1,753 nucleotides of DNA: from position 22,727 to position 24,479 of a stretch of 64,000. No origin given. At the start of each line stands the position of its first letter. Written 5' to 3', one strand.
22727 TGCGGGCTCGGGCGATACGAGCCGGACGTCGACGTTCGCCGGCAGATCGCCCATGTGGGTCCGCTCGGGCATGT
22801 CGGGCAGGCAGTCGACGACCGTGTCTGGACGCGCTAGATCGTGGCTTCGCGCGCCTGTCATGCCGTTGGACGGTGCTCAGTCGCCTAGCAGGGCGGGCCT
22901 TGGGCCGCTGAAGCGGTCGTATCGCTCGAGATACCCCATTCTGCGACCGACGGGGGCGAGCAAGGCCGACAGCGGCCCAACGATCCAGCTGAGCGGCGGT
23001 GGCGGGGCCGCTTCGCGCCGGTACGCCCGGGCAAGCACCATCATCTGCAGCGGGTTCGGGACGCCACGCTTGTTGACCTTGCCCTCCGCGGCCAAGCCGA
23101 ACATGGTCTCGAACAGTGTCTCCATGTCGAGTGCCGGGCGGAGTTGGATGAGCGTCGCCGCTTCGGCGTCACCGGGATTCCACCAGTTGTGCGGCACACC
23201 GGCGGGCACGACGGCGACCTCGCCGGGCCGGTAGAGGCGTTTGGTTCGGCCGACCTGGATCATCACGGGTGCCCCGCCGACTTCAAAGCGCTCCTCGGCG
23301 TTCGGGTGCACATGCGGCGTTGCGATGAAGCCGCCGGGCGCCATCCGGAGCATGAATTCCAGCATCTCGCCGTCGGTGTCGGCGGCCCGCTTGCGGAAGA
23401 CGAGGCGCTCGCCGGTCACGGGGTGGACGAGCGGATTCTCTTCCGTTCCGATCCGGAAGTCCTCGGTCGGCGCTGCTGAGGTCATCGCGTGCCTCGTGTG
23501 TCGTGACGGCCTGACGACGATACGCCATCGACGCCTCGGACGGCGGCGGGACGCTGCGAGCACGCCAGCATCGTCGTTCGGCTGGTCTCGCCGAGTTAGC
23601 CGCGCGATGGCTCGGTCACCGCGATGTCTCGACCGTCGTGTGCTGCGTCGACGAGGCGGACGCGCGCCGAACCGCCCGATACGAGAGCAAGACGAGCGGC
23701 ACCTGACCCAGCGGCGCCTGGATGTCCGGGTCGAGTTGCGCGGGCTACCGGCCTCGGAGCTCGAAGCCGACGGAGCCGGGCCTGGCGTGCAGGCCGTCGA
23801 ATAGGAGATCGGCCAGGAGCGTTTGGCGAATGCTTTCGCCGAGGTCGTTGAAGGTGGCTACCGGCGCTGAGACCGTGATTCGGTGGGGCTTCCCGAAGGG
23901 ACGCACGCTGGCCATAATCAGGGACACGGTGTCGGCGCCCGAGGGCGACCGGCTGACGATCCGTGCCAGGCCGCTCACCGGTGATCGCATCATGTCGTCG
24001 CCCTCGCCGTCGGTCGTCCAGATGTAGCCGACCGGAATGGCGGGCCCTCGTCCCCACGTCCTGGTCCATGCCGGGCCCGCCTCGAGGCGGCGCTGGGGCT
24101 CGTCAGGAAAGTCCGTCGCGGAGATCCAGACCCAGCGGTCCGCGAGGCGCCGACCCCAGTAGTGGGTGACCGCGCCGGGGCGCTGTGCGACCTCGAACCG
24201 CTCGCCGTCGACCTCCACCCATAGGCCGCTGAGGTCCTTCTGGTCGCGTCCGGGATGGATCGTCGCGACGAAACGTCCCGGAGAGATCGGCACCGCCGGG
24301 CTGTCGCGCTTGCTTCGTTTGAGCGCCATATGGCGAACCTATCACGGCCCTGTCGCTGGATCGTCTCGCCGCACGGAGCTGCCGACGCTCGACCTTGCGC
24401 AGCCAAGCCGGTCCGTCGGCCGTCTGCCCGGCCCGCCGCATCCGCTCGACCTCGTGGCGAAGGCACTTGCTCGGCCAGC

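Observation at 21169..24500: Segmental duplication and mosaic recombination of a hypothetical gene family with S4-gene fragments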

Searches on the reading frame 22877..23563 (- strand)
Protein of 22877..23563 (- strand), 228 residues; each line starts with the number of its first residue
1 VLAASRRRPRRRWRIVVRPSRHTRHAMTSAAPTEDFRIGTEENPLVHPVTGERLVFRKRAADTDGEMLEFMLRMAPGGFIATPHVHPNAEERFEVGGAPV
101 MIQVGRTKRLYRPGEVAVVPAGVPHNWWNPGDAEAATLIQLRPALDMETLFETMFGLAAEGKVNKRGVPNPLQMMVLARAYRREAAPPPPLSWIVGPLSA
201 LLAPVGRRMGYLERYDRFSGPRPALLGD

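Call 4: search_protein_families(library=pfam, proteins=[window:22877-23563:-], max_evalue=0.01)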
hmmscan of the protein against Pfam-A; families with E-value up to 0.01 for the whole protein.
window:22877-23563:- (228 aa): 2 families
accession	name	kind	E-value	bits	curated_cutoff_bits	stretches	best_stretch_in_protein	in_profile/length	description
PF07883.17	Cupin_2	-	3.3e-12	46.4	27.2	1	71-137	2-66/70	Cupin domain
PF00190.28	Cupin_1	-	3.5e-08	33.6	22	1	70-157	36-130/151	Cupin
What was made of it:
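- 22877..23563 (-): Cupin gene lying between copies B and A. The likely true start is near 23485. It is not a normal neighbour of the cyclase-like family. Pfam Cupin_2, E=3.3e-12 (call 4).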

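Call 5: search_protein_families(library=ncbifam, proteins=[window:22877-23563:-], max_evalue=0.01)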
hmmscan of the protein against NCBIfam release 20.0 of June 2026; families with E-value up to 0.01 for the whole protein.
window:22877-23563:- (228 aa): 0 families

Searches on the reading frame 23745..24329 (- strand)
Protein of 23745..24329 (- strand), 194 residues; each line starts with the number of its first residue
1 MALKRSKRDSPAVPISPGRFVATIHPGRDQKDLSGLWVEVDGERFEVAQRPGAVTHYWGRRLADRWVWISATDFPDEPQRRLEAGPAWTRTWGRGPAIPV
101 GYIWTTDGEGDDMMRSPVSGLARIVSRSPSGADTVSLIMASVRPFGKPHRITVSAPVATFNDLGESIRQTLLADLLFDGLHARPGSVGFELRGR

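Call 4: search_protein_families(library=pfam, proteins=[window:23745-24329:-], max_evalue=0.01)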
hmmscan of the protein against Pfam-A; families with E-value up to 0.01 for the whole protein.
window:23745-24329:- (194 aa): 1 family
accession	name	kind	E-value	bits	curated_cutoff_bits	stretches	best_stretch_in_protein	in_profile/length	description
PF14249.11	Tocopherol_cycl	-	2.9e-05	23.8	26.6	1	36-86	170-220/335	Tocopherol cyclase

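Call 5: search_protein_families(library=ncbifam, proteins=[window:23745-24329:-], max_evalue=0.01)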
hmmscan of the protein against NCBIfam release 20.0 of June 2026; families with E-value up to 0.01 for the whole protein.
window:23745-24329:- (194 aa): 0 families

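Call 6: find_homologous_proteins(query=window:23745-24329:-, max_evalue=0.001)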
Query window:23745-24329:- (194 aa): 47 proteins with E <= 0.001 among 459 candidates.
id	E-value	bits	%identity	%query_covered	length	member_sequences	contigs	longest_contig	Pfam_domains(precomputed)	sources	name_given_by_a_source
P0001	1.2e-126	438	100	100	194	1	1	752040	PF14249.13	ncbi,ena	-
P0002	1.2e-85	304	87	81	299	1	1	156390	-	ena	-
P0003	2.2e-83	297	87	80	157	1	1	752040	-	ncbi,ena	-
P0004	4.1e-83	296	85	81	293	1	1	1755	PF14249.13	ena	-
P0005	4.2e-83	296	87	81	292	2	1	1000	PF14249.13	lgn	-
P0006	4.6e-77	276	78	81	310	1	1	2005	PF14249.13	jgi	-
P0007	1.1e-73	265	77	81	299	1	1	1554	PF14249.13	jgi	jgi:hypothetical protein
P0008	4.1e-70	253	72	80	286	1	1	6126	PF14249.13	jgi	jgi:Tocopherol cyclase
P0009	3.0e-58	215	63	80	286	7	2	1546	-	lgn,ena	-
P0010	1.5e-57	212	62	81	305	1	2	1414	PF14249.13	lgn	-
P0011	1.8e-56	209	53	99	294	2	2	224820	PF14249.13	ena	-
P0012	1.9e-56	209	63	80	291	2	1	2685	-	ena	-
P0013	2.7e-54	202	53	96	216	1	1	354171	PF14249.13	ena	-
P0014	5.2e-54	201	52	94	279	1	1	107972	PF14249.13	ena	-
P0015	1.7e-53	199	54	96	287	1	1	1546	PF14249.13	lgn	-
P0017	2.1e-39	153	49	93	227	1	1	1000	PF14249.13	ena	-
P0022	1.2e-33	134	51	80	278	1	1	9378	PF14249.13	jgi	jgi:hypothetical protein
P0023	1.8e-32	130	52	81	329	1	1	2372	PF14249.13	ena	-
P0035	1.5e-21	95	41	70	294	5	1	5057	PF14249.13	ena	-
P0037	2.1e-20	91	39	79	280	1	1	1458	PF14249.13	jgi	jgi:hypothetical protein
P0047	1.7e-6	45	75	19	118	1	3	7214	-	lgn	-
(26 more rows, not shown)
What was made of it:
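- Other short homologs in the database look like sporadic truncations rather than a family (call 6).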

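Call 9: find_encoding_contigs(protein=P0002, flank=10000, max_places=4)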
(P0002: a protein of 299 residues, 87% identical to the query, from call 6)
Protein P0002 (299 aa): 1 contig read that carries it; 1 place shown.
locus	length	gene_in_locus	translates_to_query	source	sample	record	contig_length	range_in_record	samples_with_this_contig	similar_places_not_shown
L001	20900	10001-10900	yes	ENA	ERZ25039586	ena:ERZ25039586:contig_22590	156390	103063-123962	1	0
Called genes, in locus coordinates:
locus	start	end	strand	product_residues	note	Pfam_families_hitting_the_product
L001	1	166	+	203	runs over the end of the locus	-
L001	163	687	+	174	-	-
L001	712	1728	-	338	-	PF00296:Bac_luciferase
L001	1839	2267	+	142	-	PF01152:Bac_globin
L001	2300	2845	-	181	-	PF13845:Septum_form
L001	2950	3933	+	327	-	PF02016:Peptidase_S66, PF17676:Peptidase_S66C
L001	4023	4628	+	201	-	PF01872:RibD_C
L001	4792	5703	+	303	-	-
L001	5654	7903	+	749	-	-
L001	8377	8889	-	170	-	-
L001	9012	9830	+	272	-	PF12833:HTH_18, PF00165:HTH_AraC (weak)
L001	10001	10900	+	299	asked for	-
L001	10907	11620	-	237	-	PF00398:RrnaAD (weak), PF13489:Methyltransf_23, PF08241:Methyltransf_11, PF08242:Methyltransf_12, PF13649:Methyltransf_25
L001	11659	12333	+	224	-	PF00535:Glycos_transf_2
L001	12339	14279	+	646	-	-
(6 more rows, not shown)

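Call 10: find_encoding_contigs(protein=P0047, flank=10000, max_places=4)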
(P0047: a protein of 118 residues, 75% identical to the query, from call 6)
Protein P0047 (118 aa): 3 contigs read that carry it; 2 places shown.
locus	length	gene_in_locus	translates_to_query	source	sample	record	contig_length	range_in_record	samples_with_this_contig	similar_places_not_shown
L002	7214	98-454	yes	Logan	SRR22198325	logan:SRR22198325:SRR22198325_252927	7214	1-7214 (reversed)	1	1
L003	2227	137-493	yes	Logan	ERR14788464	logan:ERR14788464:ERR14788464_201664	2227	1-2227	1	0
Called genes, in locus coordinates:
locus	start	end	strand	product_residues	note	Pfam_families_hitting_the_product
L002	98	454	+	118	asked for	-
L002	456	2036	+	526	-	PF00246:Peptidase_M14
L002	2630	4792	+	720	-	-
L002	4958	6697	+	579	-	-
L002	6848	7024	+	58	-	-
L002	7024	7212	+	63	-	?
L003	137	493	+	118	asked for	-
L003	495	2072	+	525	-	PF00246:Peptidase_M14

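Call 14: find_encoding_contigs(protein=P0001, flank=2000, max_places=3)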
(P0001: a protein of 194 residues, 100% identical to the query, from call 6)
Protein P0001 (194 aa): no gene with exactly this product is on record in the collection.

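Call 29: find_related_loci(query=A6, collection=metagenome_contigs, flank=6000)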
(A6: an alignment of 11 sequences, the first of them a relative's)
Query A6 (299 aa) in metagenome_contigs; peptide patterns used: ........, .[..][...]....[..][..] (x = any residue, [..] = any of these).
600 stretches matched a pattern (row limit reached: there are more); 22 encode a relative of the query (tblastn E <= 1e-3); 22 distinct loci.
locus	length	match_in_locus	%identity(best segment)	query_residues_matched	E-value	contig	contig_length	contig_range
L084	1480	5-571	57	109-297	3e-72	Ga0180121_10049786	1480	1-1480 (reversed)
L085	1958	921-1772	42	10-299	2e-65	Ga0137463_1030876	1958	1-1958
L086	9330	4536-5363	43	19-299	2e-63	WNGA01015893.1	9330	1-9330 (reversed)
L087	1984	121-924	44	16-298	2e-57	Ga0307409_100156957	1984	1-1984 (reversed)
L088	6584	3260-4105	41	12-299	9e-56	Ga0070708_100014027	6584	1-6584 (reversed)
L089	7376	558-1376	40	19-299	4e-54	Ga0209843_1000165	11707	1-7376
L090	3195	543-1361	40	19-299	8e-52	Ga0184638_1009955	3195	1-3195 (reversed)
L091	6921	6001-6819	40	19-299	2e-51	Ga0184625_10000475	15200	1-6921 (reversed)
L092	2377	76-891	42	19-290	1e-50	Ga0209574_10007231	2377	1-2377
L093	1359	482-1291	39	24-299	2e-51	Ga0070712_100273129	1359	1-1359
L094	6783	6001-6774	41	16-284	5e-49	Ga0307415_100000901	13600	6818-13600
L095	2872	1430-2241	42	24-299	1e-47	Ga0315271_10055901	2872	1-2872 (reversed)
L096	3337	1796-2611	38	17-297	9e-46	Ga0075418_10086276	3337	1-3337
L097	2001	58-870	37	16-297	8e-46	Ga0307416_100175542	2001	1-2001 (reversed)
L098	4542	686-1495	39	22-298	4e-43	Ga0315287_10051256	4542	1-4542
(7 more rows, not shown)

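Call 30: find_encoding_contigs(protein=P0004, flank=3000, max_places=2)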
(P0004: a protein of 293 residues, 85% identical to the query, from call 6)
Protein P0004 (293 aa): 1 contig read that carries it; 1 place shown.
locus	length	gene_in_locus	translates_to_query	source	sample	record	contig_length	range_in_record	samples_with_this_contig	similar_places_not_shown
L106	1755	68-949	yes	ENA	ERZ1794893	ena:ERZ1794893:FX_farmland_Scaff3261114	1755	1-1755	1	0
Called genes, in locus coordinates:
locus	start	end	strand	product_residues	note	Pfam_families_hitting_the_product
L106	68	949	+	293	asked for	PF14249:Tocopherol_cycl (weak)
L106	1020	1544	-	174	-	PF13845:Septum_form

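Call 31: find_encoding_contigs(protein=P0005, flank=3000, max_places=2)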
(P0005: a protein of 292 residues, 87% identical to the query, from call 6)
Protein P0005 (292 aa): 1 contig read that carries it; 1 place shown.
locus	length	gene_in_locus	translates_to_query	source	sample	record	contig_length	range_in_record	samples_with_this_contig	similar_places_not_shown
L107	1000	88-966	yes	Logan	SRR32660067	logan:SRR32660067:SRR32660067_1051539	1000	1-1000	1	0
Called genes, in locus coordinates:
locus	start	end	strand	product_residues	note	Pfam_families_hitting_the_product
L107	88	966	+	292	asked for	PF14249:Tocopherol_cycl (weak)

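Call 32: find_encoding_contigs(protein=P0006, flank=3000, max_places=2)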
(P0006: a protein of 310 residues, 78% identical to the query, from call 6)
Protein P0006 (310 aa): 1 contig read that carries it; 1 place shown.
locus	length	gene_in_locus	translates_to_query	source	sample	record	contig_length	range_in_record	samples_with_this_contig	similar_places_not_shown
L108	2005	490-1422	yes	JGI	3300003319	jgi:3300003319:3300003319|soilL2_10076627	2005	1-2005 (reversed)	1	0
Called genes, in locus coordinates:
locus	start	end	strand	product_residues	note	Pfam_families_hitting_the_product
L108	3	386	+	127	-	?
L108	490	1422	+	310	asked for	PF14249:Tocopherol_cycl (weak)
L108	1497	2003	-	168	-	?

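Call 33: find_encoding_contigs(protein=P0008, flank=6000, max_places=2)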
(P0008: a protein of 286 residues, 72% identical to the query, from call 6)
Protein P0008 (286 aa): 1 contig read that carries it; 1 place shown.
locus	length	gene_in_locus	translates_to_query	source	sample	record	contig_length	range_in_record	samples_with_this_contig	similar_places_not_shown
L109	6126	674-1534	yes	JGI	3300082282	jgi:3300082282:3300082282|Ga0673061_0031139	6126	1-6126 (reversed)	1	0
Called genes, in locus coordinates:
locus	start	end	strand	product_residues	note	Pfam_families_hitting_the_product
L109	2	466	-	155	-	?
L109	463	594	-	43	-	-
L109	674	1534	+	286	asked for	PF14249:Tocopherol_cycl (weak)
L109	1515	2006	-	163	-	PF10604:Polyketide_cyc2 (weak)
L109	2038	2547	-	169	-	PF13845:Septum_form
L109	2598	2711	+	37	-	-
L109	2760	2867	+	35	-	-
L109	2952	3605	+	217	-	-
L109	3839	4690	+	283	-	PF00211:Guanylate_cyc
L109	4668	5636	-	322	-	PF08240:ADH_N, PF00107:ADH_zinc_N, PF13602:ADH_zinc_N_2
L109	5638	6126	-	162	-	?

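Call 48: search_solved_structures(query=A7, max_evalue=1)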
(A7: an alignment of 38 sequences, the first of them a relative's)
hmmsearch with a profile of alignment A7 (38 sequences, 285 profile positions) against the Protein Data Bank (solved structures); distinct sequences matched with E-value up to 1: 0.
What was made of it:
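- Tried and rejected: Profile search of the PDB by sequence found nothing (call 48).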

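Call 49: search_protein_families(library=pfam, proteins=[P0047, P0002], max_evalue=1)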
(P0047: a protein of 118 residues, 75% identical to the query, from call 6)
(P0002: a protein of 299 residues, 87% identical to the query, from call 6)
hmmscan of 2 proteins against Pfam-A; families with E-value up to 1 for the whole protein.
P0047 (118 aa): 1 family
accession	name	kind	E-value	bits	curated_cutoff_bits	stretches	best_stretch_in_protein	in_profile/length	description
PF09142.17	TruB_C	-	0.13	12.4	28.7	1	45-66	23-44/56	tRNA Pseudouridine synthase II, C terminal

P0002 (299 aa): 1 family
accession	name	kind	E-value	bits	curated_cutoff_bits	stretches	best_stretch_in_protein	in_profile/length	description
PF14249.11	Tocopherol_cycl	-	3.3e-05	23.6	26.6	1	124-192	155-221/335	Tocopherol cyclase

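Call 56: predict_structure(alignment_id=A7)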
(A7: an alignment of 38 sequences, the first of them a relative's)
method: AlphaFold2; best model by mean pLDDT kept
length: 299 residues; sequences in the alignment: 38
mean_pLDDT: 93.7   pTM: 0.90
mean pLDDT of the five models: 93.7, 93.2, 93.0, 92.4, 90.8
residues with pLDDT >= 90: 254; 70-90: 38; 50-70: 6; < 50: 1
segments of 3 or more residues with pLDDT < 50: none
pLDDT, mean of each block of 10 residues (from residue 1): 67 88 96 98 96 98 98 93 97 97 98 89 85 97 98 98 94 97 97 90 94 95 94 84 95 97 95 97 98 93
secondary structure, 60 per line:
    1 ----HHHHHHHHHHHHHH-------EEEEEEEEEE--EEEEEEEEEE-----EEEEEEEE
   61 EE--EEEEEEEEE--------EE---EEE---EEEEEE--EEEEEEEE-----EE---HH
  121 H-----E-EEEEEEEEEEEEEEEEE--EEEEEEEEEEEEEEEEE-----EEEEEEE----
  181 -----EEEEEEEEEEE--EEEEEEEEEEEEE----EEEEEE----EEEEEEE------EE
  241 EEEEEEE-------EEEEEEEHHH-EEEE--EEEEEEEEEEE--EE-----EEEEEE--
elements in order: H5-18 E26-35 E38-47 E53-62 E65-73 E87-89 E93-98 E101-108 E129-145 E148-164 E170-176 E186-196 E199-211 E216-221 E226-232 E239-247 E255-261 E266-269 E272-282 E292-297
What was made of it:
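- Both truncation points fall inside a long β-strand (residues 129-145 of the model) and not in a linker (call 56).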

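Call 60: fold_search(model_id=the predicted structure, library=pdb)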
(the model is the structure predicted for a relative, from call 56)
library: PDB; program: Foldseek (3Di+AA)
matches with E <= 10: 630; with E <= 0.001: 15
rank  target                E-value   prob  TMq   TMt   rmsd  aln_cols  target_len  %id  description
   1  2ich_B                2.6e-11  1.00  0.61  0.57   6.9       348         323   16  CRYSTAL STRUCTURE OF A PUTATIVE ATTH (NE1406) FROM NITROSOMONAS EUROPAEA AT 2.00 A RESOLUTION (released 2006-10-03)
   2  2ich_A                8.1e-11  1.00  0.60  0.57   6.7       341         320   15  CRYSTAL STRUCTURE OF A PUTATIVE ATTH (NE1406) FROM NITROSOMONAS EUROPAEA AT 2.00 A RESOLUTION (released 2006-10-03)
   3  7a0q_A                2.9e-09  1.00  0.59  0.56   6.0       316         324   10  Crystal structure of kievitone hydratase from Nectria haematococca (C2 SG) (released 2021-08-18)
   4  7a0t_B                4.9e-09  1.00  0.55  0.52   6.9       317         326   13  Crystal structure of kievitone hydratase from Nectria haematococca (P21 SG) (released 2021-08-18)
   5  7a0t_A                5.5e-09  1.00  0.54  0.51   6.5       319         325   11  Crystal structure of kievitone hydratase from Nectria haematococca (P21 SG) (released 2021-08-18)
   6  9g2i_A                6.0e-08  1.00  0.54  0.46   7.0       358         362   11  25-phosphosteroid lyase + phosphate (released 2026-01-21)
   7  7e5t_B                2.7e-06  1.00  0.52  0.43   7.7       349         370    8  Crystal structure of Fsa2 (released 2021-06-30)
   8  7e5u_C                4.8e-06  1.00  0.53  0.44   7.1       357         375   10  Crystal structure of Phm7 (released 2021-06-30)
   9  6kaw                  9.4e-06  1.00  0.54  0.44   7.8       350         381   10  Crystal structure of CghA (released 2020-06-24)
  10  7e5u_A                1.4e-05  1.00  0.53  0.45   6.9       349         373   10  Crystal structure of Phm7 (released 2021-06-30)
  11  7dmo_B                1.8e-05  1.00  0.60  0.49   6.4       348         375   10  Crystal structures of two pericyclases catalyzing [4+2] cycloadditions (released 2021-10-06)
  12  7e5v_A                1.9e-05  1.00  0.52  0.43   7.8       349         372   11  Crystal structure of Phm7 in complex with inhibitor (released 2021-06-30)
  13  7dmo_A                3.5e-05  1.00  0.56  0.46   6.9       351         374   10  Crystal structures of two pericyclases catalyzing [4+2] cycloadditions (released 2021-10-06)
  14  2c4i                  1.6e-04  0.99  0.27  0.31  12.3       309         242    9  Crystal structure of engineered avidin (released 2006-07-05)
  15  2o62_B                7.9e-04  0.51  0.17  0.18  17.6       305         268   10  CRYSTAL STRUCTURE OF A PROTEIN WITH UNKNOWN FUNCTION FROM DUF3598 FAMILY (NPUN_R4044) FROM NOSTOC PUNCTIFORME PCC 7310 (released 2007-02-13)
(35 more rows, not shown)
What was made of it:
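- On Tocopherol cyclase family (Pfam PF14249) / AttH-like two-barrel fold: Met for full-length relatives: AF2 pLDDT 93.7, and Foldseek hits to 2ICH (E=2.6e-11) and 7A0Q (2.9e-9) (calls 56, 60).
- It has the two-barrel AttH/kievitone-hydratase/Fsa2 fold (2ICH, E=2.6e-11; calls 56, 60).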

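Call 73: list_cluster_members(proteins=[P0001, P0003, P0048])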
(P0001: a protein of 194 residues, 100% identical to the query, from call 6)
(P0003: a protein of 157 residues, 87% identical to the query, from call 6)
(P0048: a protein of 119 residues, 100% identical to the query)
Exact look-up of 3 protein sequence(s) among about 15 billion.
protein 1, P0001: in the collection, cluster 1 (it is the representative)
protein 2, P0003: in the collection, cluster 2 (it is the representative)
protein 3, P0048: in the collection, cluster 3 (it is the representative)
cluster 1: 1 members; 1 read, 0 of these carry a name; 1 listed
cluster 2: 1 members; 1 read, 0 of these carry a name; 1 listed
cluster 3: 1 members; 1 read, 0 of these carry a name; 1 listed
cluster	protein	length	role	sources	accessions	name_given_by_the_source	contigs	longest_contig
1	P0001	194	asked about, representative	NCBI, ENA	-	-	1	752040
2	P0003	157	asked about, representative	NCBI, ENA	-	-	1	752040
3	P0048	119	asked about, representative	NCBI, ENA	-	-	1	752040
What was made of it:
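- Tried and rejected: Cluster look-up gave no names or accessions (call 73).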
